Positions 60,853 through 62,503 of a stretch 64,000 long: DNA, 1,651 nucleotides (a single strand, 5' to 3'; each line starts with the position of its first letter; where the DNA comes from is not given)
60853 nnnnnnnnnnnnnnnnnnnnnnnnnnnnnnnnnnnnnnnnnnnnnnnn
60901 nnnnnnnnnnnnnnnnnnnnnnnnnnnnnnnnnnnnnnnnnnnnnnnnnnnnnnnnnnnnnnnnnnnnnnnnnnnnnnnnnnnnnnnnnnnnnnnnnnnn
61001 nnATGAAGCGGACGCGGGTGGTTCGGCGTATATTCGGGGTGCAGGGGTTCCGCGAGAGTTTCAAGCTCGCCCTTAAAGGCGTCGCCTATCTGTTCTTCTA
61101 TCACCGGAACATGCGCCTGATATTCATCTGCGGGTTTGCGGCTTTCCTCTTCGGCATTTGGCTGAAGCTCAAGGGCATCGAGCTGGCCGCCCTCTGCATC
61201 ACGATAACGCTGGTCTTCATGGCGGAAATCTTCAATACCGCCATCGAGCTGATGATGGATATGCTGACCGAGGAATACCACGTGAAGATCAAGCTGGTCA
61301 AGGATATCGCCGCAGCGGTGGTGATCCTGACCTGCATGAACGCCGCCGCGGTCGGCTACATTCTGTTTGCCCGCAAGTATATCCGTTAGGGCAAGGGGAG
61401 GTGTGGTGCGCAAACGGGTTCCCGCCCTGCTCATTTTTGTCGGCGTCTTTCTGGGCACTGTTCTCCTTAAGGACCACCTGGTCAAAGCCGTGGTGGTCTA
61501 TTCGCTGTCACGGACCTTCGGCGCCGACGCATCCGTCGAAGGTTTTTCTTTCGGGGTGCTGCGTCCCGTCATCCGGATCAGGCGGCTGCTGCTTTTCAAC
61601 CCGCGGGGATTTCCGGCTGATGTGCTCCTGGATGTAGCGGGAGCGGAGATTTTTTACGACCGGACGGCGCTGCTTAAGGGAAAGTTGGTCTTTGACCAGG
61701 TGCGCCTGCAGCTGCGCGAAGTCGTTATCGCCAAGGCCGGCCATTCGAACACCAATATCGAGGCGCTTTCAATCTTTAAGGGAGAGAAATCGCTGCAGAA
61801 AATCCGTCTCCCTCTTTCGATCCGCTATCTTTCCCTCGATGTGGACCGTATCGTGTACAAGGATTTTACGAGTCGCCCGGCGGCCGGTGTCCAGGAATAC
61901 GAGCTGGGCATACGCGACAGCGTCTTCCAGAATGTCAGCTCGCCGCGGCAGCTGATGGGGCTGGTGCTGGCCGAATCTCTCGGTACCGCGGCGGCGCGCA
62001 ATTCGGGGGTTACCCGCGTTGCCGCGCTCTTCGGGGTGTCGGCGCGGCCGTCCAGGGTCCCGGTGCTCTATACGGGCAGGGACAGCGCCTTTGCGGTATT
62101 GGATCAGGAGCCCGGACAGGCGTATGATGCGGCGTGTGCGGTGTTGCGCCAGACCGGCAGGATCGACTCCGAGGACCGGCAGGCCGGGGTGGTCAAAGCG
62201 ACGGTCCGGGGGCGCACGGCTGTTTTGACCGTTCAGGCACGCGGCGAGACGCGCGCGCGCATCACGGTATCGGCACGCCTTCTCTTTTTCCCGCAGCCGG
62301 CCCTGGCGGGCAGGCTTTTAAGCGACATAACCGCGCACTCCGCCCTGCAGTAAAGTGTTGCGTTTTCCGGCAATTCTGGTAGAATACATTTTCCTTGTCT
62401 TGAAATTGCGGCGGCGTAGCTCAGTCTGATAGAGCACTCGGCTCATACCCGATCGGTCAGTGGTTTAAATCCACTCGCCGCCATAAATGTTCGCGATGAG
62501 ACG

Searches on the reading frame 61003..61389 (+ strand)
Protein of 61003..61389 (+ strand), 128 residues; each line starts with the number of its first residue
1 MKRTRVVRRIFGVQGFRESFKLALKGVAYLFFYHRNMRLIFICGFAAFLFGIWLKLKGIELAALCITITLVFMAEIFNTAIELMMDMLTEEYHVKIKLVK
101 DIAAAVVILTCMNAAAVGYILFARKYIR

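Call 3: search_protein_families(library=pfam, proteins=[window:61003-61389:+])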
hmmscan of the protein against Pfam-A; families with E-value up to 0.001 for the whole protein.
window:61003-61389:+ (128 aa): 1 family
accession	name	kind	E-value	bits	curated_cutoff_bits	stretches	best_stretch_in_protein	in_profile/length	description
PF01219.24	DAGK_prokar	-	1.2e-26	93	22.3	1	22-122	2-102/102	Prokaryotic diacylglycerol kinase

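Call 6: search_protein_families(library=ncbifam, proteins=[window:61003-61389:+])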
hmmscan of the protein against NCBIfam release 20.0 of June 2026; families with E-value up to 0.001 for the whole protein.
window:61003-61389:+ (128 aa): 0 families

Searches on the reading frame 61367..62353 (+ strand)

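Call 3: search_protein_families(library=pfam, proteins=[window:61367-62353:+])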
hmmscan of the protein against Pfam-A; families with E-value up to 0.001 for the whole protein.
window:61367-62353:+ (328 aa): 1 family
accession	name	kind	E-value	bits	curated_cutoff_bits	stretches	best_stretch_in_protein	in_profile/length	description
PF05359.17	DUF748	-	4.5e-06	25.4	50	1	16-184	17-186/1037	Domain of Unknown Function (DUF748)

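Call 6: search_protein_families(library=ncbifam, proteins=[window:61367-62353:+])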
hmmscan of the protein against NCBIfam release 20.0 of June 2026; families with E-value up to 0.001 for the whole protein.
window:61367-62353:+ (328 aa): 1 family
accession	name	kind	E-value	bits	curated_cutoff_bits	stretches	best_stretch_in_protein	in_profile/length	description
TIGR03545.1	TIGR03545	subfamily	0.00084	18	173.35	0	19-114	9-103/556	TIGR03545 family protein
